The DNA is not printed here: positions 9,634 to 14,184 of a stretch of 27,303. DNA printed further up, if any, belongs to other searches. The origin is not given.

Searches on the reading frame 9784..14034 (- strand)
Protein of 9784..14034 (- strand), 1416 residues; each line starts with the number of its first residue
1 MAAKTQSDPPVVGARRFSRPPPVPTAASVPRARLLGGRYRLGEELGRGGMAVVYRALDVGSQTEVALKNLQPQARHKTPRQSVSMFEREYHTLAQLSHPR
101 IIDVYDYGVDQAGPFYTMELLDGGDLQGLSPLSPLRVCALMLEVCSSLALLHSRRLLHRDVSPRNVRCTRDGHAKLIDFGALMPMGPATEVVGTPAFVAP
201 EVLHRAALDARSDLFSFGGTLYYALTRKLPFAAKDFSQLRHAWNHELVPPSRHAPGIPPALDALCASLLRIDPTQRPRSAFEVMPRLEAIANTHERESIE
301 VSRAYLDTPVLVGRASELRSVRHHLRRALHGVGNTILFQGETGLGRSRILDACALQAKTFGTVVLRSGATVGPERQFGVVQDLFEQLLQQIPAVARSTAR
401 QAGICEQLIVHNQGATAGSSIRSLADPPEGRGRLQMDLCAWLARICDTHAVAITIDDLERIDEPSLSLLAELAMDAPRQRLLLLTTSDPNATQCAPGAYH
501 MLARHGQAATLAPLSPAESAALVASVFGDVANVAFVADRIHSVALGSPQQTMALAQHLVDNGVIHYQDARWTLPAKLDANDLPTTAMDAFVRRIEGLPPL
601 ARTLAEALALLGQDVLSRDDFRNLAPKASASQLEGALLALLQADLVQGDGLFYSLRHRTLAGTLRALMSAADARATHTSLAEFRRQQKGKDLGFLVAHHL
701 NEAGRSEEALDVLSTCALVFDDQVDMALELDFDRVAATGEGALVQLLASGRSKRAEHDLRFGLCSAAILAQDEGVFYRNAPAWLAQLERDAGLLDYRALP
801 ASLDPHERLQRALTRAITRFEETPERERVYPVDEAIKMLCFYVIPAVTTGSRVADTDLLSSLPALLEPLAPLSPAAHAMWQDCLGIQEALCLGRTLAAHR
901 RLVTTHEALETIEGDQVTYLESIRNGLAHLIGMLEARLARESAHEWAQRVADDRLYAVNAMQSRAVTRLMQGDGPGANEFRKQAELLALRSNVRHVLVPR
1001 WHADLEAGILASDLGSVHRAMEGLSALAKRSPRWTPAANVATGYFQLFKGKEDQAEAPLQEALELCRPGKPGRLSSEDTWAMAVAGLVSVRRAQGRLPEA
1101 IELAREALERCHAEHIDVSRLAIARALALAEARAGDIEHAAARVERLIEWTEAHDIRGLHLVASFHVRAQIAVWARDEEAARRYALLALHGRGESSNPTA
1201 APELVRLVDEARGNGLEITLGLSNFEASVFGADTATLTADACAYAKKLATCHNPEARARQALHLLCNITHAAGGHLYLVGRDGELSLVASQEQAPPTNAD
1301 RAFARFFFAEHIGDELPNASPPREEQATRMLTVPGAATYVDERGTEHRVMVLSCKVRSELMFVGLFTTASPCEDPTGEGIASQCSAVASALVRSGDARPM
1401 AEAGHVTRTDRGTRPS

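Call 38: search_protein_families(library=pfam, proteins=[window:9784-14034:-], max_evalue=0.0001)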
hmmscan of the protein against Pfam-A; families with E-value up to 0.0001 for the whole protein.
window:9784-14034:- (1416 aa): 4 families
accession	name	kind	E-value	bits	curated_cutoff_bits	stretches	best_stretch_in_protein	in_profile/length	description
PF00069.31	Pkinase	-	3.2e-38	132.1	31.7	1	39-278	1-253/263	Protein kinase domain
PF07714.23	PK_Tyr_Ser-Thr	-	7.7e-23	81.5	23.1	1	41-278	3-250/258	Protein tyrosine and serine/threonine kinase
PF13191.12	AAA_16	-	2.7e-13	51.2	32.6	1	311-483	2-166/167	AAA ATPase domain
PF13424.12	TPR_12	-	1.8e-06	28.5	30.1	1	1086-1151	8-75/77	Tetratricopeptide repeat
